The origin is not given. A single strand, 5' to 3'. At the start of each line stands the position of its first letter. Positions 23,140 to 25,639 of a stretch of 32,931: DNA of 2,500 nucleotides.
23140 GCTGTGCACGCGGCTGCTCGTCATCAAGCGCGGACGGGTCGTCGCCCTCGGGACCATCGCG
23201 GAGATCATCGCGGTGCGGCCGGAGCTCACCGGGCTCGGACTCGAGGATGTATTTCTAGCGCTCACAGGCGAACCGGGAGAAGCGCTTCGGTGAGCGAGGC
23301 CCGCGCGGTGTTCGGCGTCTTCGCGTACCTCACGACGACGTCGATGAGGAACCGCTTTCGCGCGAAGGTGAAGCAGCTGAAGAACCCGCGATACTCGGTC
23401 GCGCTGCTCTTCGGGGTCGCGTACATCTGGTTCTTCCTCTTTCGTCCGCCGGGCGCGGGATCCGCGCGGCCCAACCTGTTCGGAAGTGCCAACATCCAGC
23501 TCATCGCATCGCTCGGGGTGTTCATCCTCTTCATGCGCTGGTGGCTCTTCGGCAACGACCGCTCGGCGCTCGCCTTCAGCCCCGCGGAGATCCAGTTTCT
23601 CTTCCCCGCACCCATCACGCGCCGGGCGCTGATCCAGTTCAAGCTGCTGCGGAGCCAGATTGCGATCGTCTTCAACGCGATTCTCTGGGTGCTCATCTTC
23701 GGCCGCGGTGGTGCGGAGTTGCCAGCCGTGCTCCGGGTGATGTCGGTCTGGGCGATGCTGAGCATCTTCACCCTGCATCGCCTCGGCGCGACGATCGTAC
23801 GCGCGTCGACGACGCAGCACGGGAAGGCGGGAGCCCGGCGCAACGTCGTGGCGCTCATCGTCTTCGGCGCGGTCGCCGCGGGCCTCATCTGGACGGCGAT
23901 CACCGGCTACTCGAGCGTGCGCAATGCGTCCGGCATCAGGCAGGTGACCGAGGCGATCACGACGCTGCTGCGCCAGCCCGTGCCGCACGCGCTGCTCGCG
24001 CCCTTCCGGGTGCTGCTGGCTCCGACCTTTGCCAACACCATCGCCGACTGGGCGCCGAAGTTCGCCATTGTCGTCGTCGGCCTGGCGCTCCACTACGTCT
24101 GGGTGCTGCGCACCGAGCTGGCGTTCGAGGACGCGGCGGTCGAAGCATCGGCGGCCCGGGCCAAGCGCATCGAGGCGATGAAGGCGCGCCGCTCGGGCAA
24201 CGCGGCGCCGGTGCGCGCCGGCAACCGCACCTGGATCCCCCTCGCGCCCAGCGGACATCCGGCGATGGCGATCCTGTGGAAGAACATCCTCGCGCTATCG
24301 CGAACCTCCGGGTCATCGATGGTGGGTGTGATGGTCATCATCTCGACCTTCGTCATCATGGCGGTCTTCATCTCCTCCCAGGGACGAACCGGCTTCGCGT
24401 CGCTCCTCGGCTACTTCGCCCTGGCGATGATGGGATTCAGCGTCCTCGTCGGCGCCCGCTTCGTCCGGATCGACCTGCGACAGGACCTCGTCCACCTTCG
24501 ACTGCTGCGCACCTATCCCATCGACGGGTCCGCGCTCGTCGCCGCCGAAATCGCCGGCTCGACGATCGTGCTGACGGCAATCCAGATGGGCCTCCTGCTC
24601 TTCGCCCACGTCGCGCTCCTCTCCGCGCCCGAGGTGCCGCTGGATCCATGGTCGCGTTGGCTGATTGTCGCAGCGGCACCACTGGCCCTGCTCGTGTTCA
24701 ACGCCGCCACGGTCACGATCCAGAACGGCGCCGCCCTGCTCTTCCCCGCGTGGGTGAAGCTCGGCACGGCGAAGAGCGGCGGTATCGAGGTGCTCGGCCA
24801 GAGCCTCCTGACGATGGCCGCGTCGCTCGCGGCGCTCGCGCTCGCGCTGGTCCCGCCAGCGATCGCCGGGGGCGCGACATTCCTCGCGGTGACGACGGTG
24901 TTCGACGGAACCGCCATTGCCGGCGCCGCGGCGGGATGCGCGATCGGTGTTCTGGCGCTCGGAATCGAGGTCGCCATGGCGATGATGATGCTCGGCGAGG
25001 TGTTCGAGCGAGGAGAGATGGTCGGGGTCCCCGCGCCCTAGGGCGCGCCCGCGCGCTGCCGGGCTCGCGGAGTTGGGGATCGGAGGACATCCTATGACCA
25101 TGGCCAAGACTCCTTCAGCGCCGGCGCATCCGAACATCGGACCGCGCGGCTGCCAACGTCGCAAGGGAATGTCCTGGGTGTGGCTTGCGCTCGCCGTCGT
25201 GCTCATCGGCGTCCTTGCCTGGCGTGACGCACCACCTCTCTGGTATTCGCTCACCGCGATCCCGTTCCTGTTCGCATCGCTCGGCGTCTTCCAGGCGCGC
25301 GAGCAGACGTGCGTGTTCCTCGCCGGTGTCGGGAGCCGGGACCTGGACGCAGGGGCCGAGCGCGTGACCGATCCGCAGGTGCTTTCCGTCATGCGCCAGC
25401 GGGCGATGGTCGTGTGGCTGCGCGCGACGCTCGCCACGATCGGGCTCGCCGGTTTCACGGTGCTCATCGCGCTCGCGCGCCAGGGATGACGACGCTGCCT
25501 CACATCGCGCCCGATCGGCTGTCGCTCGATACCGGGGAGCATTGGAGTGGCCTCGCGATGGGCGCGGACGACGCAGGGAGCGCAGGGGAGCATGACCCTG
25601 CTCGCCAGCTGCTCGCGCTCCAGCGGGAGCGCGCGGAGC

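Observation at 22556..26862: Tightly overlapped four-gene module: ABC ATPase, putative ABC exporter, small membrane protein, LytS-type kinase without a regulator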

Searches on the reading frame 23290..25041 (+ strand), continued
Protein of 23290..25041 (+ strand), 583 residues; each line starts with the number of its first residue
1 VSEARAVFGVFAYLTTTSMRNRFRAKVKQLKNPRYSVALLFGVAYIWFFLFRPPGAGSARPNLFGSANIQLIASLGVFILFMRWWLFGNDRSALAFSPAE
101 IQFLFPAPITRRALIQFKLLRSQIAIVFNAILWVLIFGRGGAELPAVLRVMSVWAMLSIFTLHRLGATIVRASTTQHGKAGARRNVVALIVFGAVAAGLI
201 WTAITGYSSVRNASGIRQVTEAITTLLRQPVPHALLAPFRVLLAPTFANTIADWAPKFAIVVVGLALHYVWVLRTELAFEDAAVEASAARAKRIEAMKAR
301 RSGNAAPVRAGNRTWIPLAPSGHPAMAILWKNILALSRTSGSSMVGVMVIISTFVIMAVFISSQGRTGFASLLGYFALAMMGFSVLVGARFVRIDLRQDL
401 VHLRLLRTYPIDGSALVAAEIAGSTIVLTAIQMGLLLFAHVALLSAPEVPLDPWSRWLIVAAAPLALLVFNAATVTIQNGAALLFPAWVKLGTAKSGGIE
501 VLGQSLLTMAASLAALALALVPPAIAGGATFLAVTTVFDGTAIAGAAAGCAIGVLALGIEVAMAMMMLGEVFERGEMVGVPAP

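Call 34: find_related_loci(query=A2, collection=metagenome_contigs, flank=5000)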
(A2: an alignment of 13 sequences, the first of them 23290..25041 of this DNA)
Query A2 (583 aa) in metagenome_contigs; peptide patterns used: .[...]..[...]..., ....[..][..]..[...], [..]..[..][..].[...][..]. (x = any residue, [..] = any of these).
600 stretches matched a pattern (row limit reached: there are more); 233 encode a relative of the query (tblastn E <= 1e-3); the best 80 are kept; 80 distinct loci.
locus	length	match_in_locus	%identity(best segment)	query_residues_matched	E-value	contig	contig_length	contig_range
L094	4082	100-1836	70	1-583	0e+0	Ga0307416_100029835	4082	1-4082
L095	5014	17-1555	56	62-577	1e-166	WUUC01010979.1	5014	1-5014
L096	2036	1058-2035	74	1-329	5e-170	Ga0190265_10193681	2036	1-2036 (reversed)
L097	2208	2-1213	62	176-579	3e-150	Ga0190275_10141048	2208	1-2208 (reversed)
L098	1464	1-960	69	263-582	1e-133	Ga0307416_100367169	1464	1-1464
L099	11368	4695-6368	41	11-576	2e-119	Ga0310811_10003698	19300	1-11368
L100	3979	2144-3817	40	11-576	4e-118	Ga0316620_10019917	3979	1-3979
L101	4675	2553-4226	40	11-576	5e-117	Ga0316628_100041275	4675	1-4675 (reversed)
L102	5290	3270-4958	41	5-576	2e-116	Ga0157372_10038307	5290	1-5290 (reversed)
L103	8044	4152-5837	41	6-576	3e-115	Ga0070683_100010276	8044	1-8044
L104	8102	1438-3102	42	13-576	2e-114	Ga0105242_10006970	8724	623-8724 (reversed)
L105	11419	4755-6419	41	13-576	2e-114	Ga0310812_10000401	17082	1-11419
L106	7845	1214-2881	41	13-576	8e-114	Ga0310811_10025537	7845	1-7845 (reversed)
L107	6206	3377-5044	39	13-576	4e-113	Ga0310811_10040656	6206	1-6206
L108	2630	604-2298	41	3-576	2e-117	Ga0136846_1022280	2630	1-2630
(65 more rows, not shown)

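Call 52: find_encoding_contigs(protein=P0045, flank=10000, max_places=2)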
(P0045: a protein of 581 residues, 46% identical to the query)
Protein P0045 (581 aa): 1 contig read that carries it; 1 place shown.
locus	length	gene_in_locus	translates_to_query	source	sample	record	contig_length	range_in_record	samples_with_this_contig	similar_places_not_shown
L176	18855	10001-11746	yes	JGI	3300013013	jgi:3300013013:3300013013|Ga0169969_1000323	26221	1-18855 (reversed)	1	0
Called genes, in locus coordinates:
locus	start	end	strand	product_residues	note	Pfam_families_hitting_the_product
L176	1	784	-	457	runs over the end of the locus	PF00890:FAD_binding_2 (faint), PF01266:DAO (weak), PF01494:FAD_binding_3 (faint), PF13450:NAD_binding_8, PF01593:Amino_oxidase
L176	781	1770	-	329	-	PF13489:Methyltransf_23, PF07021:MetW, PF08241:Methyltransf_11, PF08242:Methyltransf_12, PF13649:Methyltransf_25, PF13847:Methyltransf_31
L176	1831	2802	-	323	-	PF01073:3Beta_HSD, PF01370:Epimerase, PF02719:Polysacc_synt_2 (faint), PF04321:RmlD_sub_bind, PF16363:GDP_Man_Dehyd, PF07993:NAD_binding_4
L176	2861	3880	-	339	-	PF01522:Polysacc_deac_1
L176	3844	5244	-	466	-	PF07992:Pyr_redox_2 (weak), PF00070:Pyr_redox (faint), PF01266:DAO, PF13450:NAD_binding_8, PF13454:NAD_binding_9 (faint), PF01593:Amino_oxidase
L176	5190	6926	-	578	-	PF01522:Polysacc_deac_1, PF11959:DUF3473, PF13641:Glyco_tranf_2_3, PF00535:Glycos_transf_2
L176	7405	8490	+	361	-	PF00005:ABC_tran, PF13304:AAA_21 (weak)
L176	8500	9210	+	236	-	PF08808:RES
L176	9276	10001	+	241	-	PF08843:AbiEii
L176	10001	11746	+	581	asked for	PF16962:ABC_export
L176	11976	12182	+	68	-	-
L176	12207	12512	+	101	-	PF05016:ParE_toxin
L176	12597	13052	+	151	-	-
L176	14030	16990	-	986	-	PF00989:PAS, PF08448:PAS_4, PF13188:PAS_8, PF13426:PAS_9, PF08448:PAS_4, PF00989:PAS, PF08448:PAS_4, PF13188:PAS_8, +4 more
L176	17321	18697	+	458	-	PF13472:Lipase_GDSL_2 (faint)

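Call 55: predict_structure(alignment_id=A3)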
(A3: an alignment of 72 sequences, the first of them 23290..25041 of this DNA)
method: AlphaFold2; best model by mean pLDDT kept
length: 583 residues; sequences in the alignment: 72
mean_pLDDT: 85.9   pTM: 0.83
mean pLDDT of the five models: 85.9, 84.0, 83.3, 82.4, 80.0
residues with pLDDT >= 90: 303; 70-90: 196; 50-70: 72; < 50: 12
segments of 3 or more residues with pLDDT < 50: 309-313, 579-581
pLDDT, mean of each block of 10 residues (from residue 1): 76 87 90 91 88 70 83 93 83 71 71 86 92 80 86 96 93 90 93 95 92 87 95 97 95 97 97 90 85 86 55 59 89 76 57 61 67 89 90 77 85 95 94 93 85 91 97 96 87 74 89 96 98 95 93 98 97 71 49
secondary structure, 60 per line:
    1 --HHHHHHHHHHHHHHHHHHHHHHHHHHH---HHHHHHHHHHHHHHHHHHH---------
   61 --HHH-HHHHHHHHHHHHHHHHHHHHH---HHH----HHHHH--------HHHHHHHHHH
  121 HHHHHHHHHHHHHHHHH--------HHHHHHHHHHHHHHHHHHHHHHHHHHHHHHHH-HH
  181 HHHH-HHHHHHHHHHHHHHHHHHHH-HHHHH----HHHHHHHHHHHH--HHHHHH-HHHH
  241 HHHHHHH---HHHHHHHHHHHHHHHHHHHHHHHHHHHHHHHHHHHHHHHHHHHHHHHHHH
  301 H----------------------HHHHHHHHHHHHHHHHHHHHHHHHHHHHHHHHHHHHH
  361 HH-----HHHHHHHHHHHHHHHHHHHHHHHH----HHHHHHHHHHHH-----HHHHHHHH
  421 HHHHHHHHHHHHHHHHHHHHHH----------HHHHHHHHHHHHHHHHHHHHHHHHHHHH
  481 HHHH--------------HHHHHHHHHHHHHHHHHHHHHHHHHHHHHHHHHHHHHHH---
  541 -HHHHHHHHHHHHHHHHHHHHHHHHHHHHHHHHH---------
elements in order: H3-29 H33-51 H67-87 H98-102 H111-137 H146-177 H179-184 H186-205 H207-211 H216-227 H230-235 H237-247 H251-301 H324-362 H368-391 H396-407 H413-442 H453-484 H499-537 H542-574

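Call 59: fold_search(model_id=the predicted structure, library=pdb)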
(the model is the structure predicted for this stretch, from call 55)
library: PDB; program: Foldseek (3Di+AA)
matches with E <= 10: 188; with E <= 0.001: 1
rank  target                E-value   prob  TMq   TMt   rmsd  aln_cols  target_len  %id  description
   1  8k1o_A                5.8e-04  1.00  0.38  0.42  14.3       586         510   15  mycobacterial efflux pump, AMPPNP bound state (released 2024-07-17)
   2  8k1p_A                1.0e-03  1.00  0.42  0.47  11.1       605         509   14  mycobacterial efflux pump, ADP+vanadate bound state (released 2024-07-17)
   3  9nu8_A                5.8e-02  0.60  0.17  0.19  25.8       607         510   12  Structure of MurJ in complex with single gene lysis protein from phage Changjiang3 (released 2026-02-11)
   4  7znq_y                7.4e-02  1.00  0.24  0.48   8.5       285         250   13  ABC transporter complex NosDFYL in GDN (released 2022-08-03)
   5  7o0y_D                1.4e-01  0.99  0.24  0.44   9.0       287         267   18  ABC transporter NosDFY, nucleotide-free in GDN (released 2022-04-13)
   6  5yck                  1.5e-01  0.38  0.17  0.21  20.6       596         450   12  Crystal structure of a MATE family protein derived from Camelina sativa at 2.3 angstrom (released 2017-09-27)
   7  8jgv_A                1.6e-01  0.10  0.09  0.08  25.8       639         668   13  Cryo-EM structure of mClC-3_I607T with ATP (released 2024-09-04)
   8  6hfb_B                2.1e-01  0.21  0.13  0.16  24.2       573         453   12  Outward-facing conformation of a multidrug resistance MATE family transporter of the MOP superfamily. (released 2019-06-12)
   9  7dqk_B                2.4e-01  0.28  0.15  0.18  24.4       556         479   12  A nicotine MATE transporter, Nicotiana tabacum MATE2 (NtMATE2) (released 2021-06-09)
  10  5gpj_C                2.4e-01  0.10  0.11  0.10  28.7       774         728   13  Crystal Structure of Proton-Pumping Pyrophosphatase (released 2016-12-28)
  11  6yof                  2.4e-01  0.08  0.08  0.09  27.7       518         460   14  Structure of PepTSt from COC IMISX setup collected by rotation serial crystallography on crystals prelocated by 2D X-ray (released 2020-11-04)
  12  3vvn                  2.5e-01  0.20  0.13  0.16  24.6       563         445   13  Crystal structure of MATE in the straight conformation (released 2013-04-03)
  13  8y4w_A                2.5e-01  0.08  0.09  0.09  24.8       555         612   13  Sialic acid bound form of Tripartite ATP-independent Periplasmic (TRAP) transporter from Fusobacterium nucleatum. (released 2024-12-11)
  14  8iwk_A                3.9e-01  0.66  0.18  0.20  15.4       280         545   14  ABCG25 Wild Type purified with DDM plus CHS in ABA-bound state (released 2024-04-10)
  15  8jgj_A                4.1e-01  0.06  0.08  0.08  27.9       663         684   14  Cryo-EM structure of mClC-3 with ATP (released 2024-09-04)
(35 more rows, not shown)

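Call 70: search_protein_families(library=pfam, proteins=[L005:11840-12487:-], max_evalue=10)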
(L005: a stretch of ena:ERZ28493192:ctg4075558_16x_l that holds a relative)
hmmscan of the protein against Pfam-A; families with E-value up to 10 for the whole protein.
L005:11840-12487:- (215 aa): 0 families

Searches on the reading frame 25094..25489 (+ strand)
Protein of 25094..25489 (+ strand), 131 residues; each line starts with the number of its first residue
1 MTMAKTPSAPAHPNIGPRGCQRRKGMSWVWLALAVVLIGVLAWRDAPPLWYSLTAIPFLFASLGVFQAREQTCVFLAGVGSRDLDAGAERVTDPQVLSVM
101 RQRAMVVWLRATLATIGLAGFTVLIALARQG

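Call 8: search_protein_families(library=pfam, proteins=[window:25094-25489:+], max_evalue=0.01)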
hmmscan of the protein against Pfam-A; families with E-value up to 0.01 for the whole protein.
window:25094-25489:+ (131 aa): 0 families

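Call 30: search_protein_families(library=ncbifam, proteins=[window:25094-25489:+], max_evalue=0.01)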
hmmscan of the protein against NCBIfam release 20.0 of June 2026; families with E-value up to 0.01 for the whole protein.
window:25094-25489:+ (131 aa): 0 families

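Call 54: search_protein_representatives(protein=window:25094-25489:+)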
Query: 131 residues. Proteins with E-value up to 0.001 (for the whole library): 380; up to 1e-10: 40; up to 1e-30: 3. The best 150 are listed.
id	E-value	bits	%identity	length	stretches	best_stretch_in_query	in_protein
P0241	1.6e-34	134.8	54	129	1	11-126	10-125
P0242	6.6e-32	126.4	55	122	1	11-127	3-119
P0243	1.4e-31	125.4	53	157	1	7-129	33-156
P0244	2.7e-27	111.5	68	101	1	29-114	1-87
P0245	4.4e-18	81.7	42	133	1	13-125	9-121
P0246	4.6e-18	81.6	41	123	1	10-122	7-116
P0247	7.6e-18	80.9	41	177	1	5-115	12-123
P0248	3.7e-16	75.5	41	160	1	13-125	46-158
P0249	1.7e-15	73.3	40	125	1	8-125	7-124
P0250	2.7e-15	72.7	39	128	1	9-126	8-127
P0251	2.7e-15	72.7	38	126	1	8-128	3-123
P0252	9.9e-15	70.8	47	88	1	49-123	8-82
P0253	1.5e-14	70.2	38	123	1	9-125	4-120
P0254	1.5e-14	70.2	40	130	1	9-127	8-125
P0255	6.9e-14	68.1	45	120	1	10-115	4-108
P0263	4.5e-12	62.3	30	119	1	13-116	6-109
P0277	7.7e-11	58.3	29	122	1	10-118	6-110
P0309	4.8e-09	52.5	34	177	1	12-114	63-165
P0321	9.7e-09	51.5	31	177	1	13-124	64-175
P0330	1.3e-08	51.0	27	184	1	11-121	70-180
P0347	3.6e-08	49.6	31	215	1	2-116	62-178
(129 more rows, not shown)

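Call 57: search_protein_families(library=pfam, proteins=[P0241, P0245, P0247, P0250, P0263, P0277, P0309, P0330, P0347, P0321], max_evalue=0.1)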
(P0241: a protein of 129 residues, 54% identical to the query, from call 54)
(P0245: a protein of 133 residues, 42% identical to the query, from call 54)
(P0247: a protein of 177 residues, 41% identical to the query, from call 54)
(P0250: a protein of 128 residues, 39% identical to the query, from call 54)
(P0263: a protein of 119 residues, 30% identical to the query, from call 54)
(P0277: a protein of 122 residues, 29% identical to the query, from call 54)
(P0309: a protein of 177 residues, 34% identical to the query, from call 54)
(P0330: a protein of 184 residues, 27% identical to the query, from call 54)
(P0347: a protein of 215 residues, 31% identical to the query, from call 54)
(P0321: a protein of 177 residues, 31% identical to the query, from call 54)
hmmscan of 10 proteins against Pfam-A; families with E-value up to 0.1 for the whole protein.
P0241 (129 aa): 1 family
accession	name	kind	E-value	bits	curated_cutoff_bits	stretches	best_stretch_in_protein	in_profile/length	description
PF05231.19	MASE1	-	0.03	13.9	29.8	0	23-70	46-96/299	MASE1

P0245 (133 aa): 0 families

P0247 (177 aa): 0 families

P0250 (128 aa): 0 families

P0263 (119 aa): 0 families

P0277 (122 aa): 0 families

P0309 (177 aa): 1 family
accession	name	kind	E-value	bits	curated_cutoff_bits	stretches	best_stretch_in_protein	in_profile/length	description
PF05605.18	zf-Di19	-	0.0023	18.5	27.5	0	4-57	3-45/54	Drought induced 19 protein (Di19), zinc-binding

P0330 (184 aa): 2 families
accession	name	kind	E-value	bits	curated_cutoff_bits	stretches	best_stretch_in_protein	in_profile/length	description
PF09925.14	DUF2157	-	0.025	14.7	32.4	1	82-170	38-98/146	Predicted membrane protein (DUF2157)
PF24460.1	DUF7575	-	0.073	12.9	28.5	0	5-17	5-17/28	Domain of unknown function (DUF7575)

P0347 (215 aa): 1 family
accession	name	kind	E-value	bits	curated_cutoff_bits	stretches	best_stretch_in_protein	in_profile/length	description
PF08085.16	Entericidin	-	0.037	14.5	23.3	1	190-201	1-12/20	Entericidin EcnA/B family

P0321 (177 aa): 2 families
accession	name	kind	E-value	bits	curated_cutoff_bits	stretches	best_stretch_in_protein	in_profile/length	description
PF11127.14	YgaP-like_TM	-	0.042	14.4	25.3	1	65-102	4-33/66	Inner membrane protein YgaP-like, transmembrane domain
PF05605.18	zf-Di19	-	0.048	14.3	27.5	0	4-22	32-50/54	Drought induced 19 protein (Di19), zinc-binding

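Call 70: search_protein_families(library=pfam, proteins=[window:25094-25489:+], max_evalue=10)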
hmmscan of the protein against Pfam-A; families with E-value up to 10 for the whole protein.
window:25094-25489:+ (131 aa): 0 families
